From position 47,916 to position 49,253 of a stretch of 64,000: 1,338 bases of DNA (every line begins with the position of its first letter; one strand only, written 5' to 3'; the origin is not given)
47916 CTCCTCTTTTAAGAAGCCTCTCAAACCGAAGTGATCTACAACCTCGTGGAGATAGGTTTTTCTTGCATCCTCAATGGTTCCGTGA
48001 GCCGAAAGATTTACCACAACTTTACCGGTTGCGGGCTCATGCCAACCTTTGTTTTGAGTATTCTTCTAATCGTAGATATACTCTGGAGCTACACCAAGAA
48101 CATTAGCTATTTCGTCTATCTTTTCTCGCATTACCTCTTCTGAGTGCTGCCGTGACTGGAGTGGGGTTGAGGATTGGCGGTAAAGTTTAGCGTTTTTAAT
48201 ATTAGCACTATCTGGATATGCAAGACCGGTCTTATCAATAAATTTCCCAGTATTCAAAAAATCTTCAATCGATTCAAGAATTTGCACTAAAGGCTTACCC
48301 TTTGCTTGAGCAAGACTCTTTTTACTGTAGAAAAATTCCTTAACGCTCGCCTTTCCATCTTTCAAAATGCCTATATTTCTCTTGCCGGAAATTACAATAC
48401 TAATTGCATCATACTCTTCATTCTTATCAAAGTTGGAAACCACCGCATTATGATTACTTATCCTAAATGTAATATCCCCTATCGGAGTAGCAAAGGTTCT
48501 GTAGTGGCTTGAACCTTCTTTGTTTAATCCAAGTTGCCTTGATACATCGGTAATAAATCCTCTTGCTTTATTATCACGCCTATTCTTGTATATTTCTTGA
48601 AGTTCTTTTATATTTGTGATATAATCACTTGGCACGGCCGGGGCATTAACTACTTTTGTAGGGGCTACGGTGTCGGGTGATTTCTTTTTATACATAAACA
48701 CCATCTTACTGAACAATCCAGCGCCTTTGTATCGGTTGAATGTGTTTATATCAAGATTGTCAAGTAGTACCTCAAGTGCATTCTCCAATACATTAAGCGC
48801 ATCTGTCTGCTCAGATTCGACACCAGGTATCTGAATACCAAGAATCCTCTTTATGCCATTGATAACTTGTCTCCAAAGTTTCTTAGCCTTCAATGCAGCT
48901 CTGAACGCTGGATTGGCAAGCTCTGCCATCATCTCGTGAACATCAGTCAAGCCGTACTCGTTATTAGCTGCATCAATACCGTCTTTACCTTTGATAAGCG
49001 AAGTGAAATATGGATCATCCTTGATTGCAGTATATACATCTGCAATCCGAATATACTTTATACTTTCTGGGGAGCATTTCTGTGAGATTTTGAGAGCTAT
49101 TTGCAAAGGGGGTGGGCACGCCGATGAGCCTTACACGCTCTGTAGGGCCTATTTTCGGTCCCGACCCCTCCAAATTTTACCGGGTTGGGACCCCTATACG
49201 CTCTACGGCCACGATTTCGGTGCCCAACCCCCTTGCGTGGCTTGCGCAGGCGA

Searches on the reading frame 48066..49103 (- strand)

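Call 5: search_protein_families(library=padloc, proteins=[window:48066-49103:-], max_evalue=0.1)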
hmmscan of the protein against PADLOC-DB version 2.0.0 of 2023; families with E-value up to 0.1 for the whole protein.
window:48066-49103:- (345 aa): 1 family
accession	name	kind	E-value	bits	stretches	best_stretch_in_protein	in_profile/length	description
PDLC01104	Cas9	-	0.024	12.6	1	148-315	90-161/174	Cas9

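Call 6: search_protein_families(library=ncbifam, proteins=[window:48066-49103:-], max_evalue=0.1)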
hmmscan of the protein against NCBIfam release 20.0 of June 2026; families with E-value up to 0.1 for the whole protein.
window:48066-49103:- (345 aa): 0 families
